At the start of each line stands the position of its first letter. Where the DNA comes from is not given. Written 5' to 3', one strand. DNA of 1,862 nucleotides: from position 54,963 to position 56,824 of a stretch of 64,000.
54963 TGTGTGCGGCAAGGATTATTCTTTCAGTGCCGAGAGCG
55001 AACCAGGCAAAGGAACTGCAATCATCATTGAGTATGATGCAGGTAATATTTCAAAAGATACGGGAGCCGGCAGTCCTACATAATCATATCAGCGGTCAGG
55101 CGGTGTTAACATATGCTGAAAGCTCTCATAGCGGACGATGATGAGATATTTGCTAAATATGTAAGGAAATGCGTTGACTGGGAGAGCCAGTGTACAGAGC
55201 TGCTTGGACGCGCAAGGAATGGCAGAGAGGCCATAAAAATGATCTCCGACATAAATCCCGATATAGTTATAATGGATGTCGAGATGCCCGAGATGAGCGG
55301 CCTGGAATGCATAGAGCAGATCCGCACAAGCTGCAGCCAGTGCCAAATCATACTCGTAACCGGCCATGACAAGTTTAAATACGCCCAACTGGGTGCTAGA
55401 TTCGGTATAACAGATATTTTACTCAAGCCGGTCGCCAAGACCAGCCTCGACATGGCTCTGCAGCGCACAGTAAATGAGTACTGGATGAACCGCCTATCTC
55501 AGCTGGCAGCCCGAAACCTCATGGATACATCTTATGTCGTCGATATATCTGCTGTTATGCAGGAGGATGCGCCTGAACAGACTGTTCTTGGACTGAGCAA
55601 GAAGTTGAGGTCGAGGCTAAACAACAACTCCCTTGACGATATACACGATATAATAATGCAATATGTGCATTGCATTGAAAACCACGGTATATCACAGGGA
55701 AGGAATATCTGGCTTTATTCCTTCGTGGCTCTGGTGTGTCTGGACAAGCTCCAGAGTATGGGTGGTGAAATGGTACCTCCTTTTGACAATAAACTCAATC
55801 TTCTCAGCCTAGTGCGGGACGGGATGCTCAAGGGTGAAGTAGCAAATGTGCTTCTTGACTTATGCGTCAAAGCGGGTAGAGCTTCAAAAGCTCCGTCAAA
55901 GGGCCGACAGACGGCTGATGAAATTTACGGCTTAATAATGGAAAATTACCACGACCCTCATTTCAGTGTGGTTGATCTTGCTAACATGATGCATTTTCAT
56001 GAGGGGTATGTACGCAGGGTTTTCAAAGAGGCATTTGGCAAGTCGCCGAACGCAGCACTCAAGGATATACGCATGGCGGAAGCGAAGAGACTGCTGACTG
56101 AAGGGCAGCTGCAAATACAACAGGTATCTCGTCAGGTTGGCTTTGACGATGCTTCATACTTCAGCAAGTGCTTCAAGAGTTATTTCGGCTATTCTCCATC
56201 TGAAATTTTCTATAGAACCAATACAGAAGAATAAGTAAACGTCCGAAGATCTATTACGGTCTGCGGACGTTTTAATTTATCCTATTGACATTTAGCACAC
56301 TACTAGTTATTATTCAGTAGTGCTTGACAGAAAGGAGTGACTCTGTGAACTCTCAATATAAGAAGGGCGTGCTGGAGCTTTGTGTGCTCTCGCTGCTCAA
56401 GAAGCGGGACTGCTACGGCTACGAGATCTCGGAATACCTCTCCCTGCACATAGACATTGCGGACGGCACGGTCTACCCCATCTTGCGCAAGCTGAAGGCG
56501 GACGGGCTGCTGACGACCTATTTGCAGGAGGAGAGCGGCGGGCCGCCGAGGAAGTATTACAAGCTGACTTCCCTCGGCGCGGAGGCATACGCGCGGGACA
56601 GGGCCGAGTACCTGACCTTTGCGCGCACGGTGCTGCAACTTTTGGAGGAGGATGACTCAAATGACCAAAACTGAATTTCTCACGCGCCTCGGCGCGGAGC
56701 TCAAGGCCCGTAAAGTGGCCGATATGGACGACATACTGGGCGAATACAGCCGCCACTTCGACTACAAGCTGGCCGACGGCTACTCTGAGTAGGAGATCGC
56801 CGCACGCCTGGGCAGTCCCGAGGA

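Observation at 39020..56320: Lower-G+C island of about 17 kb carrying a self-contained carbohydrate locus with its own regulators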

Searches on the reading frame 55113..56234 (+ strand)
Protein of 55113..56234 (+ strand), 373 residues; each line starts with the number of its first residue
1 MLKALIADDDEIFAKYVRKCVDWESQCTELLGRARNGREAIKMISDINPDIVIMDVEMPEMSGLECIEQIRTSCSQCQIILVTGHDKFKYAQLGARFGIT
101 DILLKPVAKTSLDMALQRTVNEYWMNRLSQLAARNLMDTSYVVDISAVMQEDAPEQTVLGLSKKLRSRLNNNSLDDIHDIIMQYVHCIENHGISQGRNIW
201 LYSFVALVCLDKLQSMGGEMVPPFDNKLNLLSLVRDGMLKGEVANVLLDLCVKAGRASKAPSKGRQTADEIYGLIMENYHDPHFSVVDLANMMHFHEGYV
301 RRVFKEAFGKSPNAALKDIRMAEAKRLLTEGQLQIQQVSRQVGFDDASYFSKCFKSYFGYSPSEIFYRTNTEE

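Call 8: search_protein_families(library=pfam, proteins=[window:55113-56234:+])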
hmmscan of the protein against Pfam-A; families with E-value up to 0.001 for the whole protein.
window:55113-56234:+ (373 aa): 3 families
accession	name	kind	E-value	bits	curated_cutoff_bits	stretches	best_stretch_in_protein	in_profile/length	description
PF00072.30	Response_reg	-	4.8e-23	81.9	30.2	1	5-115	2-109/111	Response regulator receiver domain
PF12833.13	HTH_18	-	3.8e-22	78.8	33.6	1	289-365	1-77/80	Helix-turn-helix domain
PF00165.29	HTH_AraC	-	1.7e-17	63.5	26.6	2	334-365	10-40/42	Bacterial regulatory helix-turn-helix proteins, AraC family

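Call 21: search_protein_families(library=ncbifam, proteins=[window:55113-56234:+], max_evalue=0.00001)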
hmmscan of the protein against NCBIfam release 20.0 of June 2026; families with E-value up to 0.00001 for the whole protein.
window:55113-56234:+ (373 aa): 88 families (the best 25 are shown)
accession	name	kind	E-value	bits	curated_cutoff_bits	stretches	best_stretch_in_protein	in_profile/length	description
NF001965.0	PRK00742.1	subfamily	1.6e-17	63.8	293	1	2-137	4-136/357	chemotaxis-specific protein-glutamate methyltransferase CheB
NF007969.0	PRK10693.1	equivalog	1.6e-17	63.6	329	1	4-110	10-113/337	two-component system response regulator RssB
NF008677.0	PRK11697.1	equivalog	1.1e-16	61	246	1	1-130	1-126/238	two-component system response regulator BtsR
NF008469.0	PRK11361.1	equivalog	6.4e-16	58.1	714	1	4-127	7-127/461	acetoacetate metabolism transcriptional regulator AtoC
NF052445.1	RespRegMctR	equivalog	8.4e-16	58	300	1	2-118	2-117/205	two-component system response regulator MctR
NF007860.0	PRK10572.1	equivalog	1.5e-14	53.5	208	1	268-370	185-284/292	arabinose operon transcriptional regulator AraC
NF041367.1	CheY_Halo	equivalog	2.1e-14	53.9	200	1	5-117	2-111/114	chemotaxis protein CheY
NF045505.1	RR_RssB_Pseudo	equivalog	6.6e-14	51.8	700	1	3-140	7-142/394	two-component system response regulator RssB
NF011896.0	PRK15369.1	equivalog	1.6e-13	50.8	242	1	2-120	4-121/211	two component system response regulator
NF009206.0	PRK12555.1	subfamily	2.1e-13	50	342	1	3-115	2-114/340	chemotaxis-specific protein-glutamate methyltransferase CheB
NF007935.0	PRK10651.1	equivalog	2.1e-13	49.9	250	1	4-120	9-124/216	two-component system response regulator NarL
TIGR02875.1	spore_0_A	equivalog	2.2e-13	50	200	1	3-120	4-122/262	sporulation transcription factor Spo0A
NF041946.1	LuxO_transreg_Vib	equivalog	5.9e-13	48.4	800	1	36-128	28-120/463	quorum-sensing sigma-54 dependent transcriptional regulator LuxO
TIGR04094.1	adjacent_YSIRK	equivalog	1.1e-12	47.6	200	1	284-364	302-381/383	YSIRK-targeted surface antigen transcriptional regulator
NF049932.1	TranspRegBtr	equivalog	2.3e-12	46.2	900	1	275-364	172-261/531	bacillibactin transport transcriptional regulator Btr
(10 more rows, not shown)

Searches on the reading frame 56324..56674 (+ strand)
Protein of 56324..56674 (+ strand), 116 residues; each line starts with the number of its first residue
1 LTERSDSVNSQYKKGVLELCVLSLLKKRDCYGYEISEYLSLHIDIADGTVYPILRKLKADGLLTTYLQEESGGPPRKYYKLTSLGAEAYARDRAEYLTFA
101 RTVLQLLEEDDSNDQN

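Call 55: search_protein_families(library=pfam, proteins=[window:56324-56674:+])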
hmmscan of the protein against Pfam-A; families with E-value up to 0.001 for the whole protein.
window:56324-56674:+ (116 aa): 1 family
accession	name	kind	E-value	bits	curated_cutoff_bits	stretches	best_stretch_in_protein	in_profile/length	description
PF03551.20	PadR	-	6.5e-19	68.2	27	1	21-90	1-74/75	Transcriptional regulator PadR-like family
